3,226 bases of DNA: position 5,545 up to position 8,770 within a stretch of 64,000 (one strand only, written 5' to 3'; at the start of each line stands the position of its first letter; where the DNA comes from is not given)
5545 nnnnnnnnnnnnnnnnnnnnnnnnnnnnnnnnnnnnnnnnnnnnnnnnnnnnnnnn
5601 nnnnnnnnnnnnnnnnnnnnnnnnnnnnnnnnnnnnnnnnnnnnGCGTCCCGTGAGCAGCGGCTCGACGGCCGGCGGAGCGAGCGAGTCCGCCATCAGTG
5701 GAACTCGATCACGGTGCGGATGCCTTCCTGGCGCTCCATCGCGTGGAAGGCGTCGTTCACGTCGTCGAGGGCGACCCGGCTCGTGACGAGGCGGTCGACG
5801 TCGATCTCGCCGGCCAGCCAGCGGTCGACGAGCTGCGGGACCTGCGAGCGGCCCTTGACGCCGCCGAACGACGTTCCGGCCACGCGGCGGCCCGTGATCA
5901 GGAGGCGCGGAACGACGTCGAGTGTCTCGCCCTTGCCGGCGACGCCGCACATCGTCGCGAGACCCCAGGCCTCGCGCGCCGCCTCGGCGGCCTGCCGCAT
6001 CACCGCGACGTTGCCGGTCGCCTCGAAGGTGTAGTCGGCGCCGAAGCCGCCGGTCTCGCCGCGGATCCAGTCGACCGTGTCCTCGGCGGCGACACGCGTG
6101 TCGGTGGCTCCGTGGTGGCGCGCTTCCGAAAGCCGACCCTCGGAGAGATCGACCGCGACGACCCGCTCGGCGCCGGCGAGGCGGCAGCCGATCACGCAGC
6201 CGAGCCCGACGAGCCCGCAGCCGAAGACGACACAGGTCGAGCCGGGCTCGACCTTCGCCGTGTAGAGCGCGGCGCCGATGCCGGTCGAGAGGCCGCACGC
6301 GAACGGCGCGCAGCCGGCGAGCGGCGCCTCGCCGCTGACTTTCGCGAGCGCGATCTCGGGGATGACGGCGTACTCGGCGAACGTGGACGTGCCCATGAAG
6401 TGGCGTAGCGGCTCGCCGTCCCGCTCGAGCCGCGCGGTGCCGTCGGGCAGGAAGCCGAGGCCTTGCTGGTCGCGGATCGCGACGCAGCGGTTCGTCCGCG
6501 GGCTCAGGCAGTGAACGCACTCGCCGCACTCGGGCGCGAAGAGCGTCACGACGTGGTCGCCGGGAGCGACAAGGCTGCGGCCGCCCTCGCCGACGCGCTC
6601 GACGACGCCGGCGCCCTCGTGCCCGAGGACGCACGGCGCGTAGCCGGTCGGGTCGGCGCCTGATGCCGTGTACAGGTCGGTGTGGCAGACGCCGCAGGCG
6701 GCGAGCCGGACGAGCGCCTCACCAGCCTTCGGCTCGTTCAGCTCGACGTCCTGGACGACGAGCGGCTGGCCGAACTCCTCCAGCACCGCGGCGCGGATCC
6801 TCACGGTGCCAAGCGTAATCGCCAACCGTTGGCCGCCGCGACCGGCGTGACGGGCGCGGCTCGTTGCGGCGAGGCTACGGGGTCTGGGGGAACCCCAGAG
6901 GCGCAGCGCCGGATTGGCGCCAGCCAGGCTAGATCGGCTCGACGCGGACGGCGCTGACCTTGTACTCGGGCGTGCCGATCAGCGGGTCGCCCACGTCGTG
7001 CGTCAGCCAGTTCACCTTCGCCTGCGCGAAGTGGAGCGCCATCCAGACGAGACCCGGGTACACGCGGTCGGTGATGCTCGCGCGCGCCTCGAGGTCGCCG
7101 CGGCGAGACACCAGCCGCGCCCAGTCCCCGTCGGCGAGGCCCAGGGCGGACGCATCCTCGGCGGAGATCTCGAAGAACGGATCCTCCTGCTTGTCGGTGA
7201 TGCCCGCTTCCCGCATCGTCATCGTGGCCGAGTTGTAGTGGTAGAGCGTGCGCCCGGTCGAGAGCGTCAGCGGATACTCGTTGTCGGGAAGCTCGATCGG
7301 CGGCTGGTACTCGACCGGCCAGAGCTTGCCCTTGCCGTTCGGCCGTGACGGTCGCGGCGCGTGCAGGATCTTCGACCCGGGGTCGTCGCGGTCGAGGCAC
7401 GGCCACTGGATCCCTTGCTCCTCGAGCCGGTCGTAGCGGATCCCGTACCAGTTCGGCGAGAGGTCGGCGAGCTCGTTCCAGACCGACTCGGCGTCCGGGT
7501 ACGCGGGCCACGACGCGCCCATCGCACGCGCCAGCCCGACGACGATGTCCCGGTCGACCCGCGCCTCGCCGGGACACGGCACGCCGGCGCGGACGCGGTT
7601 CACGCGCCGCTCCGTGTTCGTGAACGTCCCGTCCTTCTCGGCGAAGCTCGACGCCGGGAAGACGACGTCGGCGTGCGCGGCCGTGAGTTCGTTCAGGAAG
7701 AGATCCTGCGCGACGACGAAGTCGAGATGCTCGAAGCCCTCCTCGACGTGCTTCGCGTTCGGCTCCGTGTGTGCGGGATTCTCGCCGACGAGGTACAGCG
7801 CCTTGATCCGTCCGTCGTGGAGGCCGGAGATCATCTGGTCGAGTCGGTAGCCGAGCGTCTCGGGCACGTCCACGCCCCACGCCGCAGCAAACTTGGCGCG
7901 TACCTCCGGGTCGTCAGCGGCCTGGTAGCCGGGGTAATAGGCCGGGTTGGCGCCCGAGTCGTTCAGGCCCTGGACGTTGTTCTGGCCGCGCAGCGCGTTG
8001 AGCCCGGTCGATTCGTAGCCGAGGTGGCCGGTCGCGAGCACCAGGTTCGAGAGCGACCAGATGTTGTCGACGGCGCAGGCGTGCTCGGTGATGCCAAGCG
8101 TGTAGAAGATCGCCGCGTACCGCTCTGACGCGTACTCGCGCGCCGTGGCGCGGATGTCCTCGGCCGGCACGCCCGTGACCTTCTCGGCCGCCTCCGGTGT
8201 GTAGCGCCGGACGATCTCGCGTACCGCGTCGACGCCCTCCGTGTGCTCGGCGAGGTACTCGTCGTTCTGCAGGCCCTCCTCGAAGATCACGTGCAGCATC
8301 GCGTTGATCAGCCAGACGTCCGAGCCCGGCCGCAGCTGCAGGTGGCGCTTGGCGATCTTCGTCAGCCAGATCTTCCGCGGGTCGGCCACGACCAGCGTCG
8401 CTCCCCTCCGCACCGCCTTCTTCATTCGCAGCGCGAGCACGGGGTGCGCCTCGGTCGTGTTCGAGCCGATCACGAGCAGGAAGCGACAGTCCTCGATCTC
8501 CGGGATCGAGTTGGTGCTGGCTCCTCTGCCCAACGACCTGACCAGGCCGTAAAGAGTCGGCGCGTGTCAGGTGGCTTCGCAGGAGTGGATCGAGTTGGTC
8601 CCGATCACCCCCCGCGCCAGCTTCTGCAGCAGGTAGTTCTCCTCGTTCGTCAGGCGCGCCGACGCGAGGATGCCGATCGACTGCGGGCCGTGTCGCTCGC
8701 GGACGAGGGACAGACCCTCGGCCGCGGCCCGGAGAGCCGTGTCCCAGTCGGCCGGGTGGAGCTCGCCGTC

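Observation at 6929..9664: In-frame UGA at the catalytic position of a NuoG-type formate dehydrogenase: predicted selenoprotein with a SECIS-like GGUC-loop hairpin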

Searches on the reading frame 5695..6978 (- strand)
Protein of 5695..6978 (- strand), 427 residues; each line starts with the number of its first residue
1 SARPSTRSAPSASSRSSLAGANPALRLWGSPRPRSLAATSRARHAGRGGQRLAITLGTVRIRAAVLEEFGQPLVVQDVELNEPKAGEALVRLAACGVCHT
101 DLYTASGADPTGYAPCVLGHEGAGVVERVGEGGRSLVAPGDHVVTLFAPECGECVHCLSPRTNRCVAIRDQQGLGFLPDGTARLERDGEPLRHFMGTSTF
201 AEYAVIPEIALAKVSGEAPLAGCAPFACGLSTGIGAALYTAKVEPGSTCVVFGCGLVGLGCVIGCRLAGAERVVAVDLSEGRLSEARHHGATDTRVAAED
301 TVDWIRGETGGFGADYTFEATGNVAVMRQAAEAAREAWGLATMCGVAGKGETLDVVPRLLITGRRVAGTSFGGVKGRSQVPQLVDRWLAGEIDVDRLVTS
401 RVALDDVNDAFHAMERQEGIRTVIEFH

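Call 12: search_protein_families(library=pfam, proteins=[window:5695-6978:-], max_evalue=0.00001)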
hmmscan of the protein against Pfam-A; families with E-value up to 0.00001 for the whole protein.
window:5695-6978:- (427 aa): 2 families
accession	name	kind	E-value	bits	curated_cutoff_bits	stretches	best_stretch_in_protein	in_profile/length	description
PF08240.17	ADH_N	-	5.4e-21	75.2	23.5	1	85-214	2-102/104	Alcohol dehydrogenase GroES-like domain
PF00107.32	ADH_zinc_N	-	2.2e-19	70.1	31.8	1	257-386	2-126/129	Zinc-binding dehydrogenase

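Call 43: search_protein_families(library=pfam, proteins=[window:5695-6825:-], max_evalue=0.00001)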
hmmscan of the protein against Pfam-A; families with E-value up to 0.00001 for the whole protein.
window:5695-6825:- (376 aa): 2 families
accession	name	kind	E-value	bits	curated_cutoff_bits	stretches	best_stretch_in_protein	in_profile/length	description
PF08240.17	ADH_N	-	3.8e-21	75.7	23.5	1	34-163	2-102/104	Alcohol dehydrogenase GroES-like domain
PF00107.32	ADH_zinc_N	-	1.8e-19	70.4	31.8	1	206-335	2-126/129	Zinc-binding dehydrogenase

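Call 49: search_protein_families(library=ncbifam, proteins=[window:5695-6825:-], max_evalue=1e-10)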
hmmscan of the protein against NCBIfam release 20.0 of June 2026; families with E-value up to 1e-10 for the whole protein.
window:5695-6825:- (376 aa): 17 families
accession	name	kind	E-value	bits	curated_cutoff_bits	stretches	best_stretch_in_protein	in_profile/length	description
TIGR02818.1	adh_III_F_hyde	equivalog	1.2e-125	419.4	543.95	1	10-375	2-368/368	S-(hydroxymethyl)glutathione dehydrogenase/class III alcohol dehydrogenase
TIGR03989.1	Rxyl_3153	subfamily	3.7e-78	263.4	440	1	10-375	2-370/370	NDMA-dependent alcohol dehydrogenase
TIGR03451.1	mycoS_dep_FDH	equivalog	6.1e-66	222.7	512.9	1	10-375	2-358/358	S-(hydroxymethyl)mycothiol dehydrogenase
NF041097.1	keto_inos_dh_IolM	equivalog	7.8e-37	126.8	450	2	191-372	203-386/389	scyllo-inosose 3-dehydrogenase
NF006940.0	PRK09422.1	equivalog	1.5e-28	99.8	344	1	11-375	2-335/338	alcohol dehydrogenase AdhP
TIGR03366.1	HpnZ_proposed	hypoth_equivalog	2.1e-28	99.4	328.1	1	31-310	2-269/315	putative phosphonate catabolism associated alcohol dehydrogenase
TIGR00692.1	tdh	equivalog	5.3e-28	98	458.35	1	147-365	117-330/340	L-threonine 3-dehydrogenase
NF003808.0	PRK05396.1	equivalog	2.1e-26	92.7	380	1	147-374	119-339/341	L-threonine 3-dehydrogenase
NF010344.0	PRK13771.1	subfamily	7.7e-23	81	349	1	11-115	2-105/334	putative alcohol dehydrogenase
NF007489.0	PRK10083.1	equivalog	1.7e-22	79.9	376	1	19-117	9-106/339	Zn-dependent oxidoreductase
TIGR03201.1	dearomat_had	equivalog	5.7e-22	78.3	338.65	1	16-371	5-344/349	6-hydroxycyclohex-1-ene-1-carbonyl-CoA dehydrogenase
NF007375.0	PRK09880.1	equivalog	3.5e-16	58.9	469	1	25-298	21-270/344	L-idonate 5-dehydrogenase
NF041172.1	AcrlCoa_red_Thmprot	equivalog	3.7e-16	59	500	1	11-115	2-105/334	acryloyl-CoA reductase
NF047908.1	AldhRedAhr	equivalog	4.9e-14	52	470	0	9-117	3-111/335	NADPH-dependent aldehyde reductase Ahr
TIGR02824.1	quinone_pig3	subfamily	7.2e-13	48.2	296.8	0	16-97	7-90/325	putative NAD(P)H quinone oxidoreductase, PIG3 family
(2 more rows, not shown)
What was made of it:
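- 5695..6825 (-): Downstream neighbour on the same strand: a class III alcohol / S-(hydroxymethyl)thiol (formaldehyde) dehydrogenase-like gene. Context only. TIGR02818 scores 419 bits, below its cut-off of 544 (call 49).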

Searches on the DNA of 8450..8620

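Call 9: search_rna_families(source=window, start=8450, end=8620, threshold=evalue, max_evalue=10, show_alignments=5)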
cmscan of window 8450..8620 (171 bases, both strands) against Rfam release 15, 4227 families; matches with E-value up to 10: 2.
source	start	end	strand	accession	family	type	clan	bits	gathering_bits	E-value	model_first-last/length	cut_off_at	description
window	8515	8549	-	RF01768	flavi_FSE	Cis-reg; frameshift_element;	-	14.3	43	0.36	1-62/62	no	ribosomal frameshift site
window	8486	8508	+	RF00390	TYMV_upPK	Cis-reg;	-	11.7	38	6.9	1-23/23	no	turnip yellow mosaic virus upstream pseudo-knot (TYMV_upPK)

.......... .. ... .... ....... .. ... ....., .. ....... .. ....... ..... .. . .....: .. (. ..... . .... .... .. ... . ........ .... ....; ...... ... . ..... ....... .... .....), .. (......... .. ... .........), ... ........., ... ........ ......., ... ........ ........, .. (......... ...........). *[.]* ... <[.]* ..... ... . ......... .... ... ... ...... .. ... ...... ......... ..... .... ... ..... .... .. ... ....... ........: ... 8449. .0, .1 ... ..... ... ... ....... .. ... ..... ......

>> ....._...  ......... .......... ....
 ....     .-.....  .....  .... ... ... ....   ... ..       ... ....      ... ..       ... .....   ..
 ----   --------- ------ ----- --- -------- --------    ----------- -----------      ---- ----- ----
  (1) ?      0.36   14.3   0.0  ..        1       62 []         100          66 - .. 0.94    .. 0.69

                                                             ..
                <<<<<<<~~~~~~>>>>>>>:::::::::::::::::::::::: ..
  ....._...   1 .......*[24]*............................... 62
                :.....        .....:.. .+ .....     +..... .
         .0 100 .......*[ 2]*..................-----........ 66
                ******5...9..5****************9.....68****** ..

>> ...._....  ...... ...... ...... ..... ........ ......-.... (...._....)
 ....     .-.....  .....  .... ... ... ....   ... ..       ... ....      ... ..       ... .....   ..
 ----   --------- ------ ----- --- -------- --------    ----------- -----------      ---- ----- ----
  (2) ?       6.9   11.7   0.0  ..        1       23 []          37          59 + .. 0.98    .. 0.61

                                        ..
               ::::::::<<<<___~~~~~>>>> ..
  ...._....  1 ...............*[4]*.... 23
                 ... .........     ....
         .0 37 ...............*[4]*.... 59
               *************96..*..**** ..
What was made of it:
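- On Rfam curated SECIS families (SECIS_2 RF01988, SECIS_3 RF01989): No SECIS hit on 8450-8620 even at E<=10 (call 9).
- No Rfam SECIS family matches (call 9). The element matches no Rfam SECIS family (call 9).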
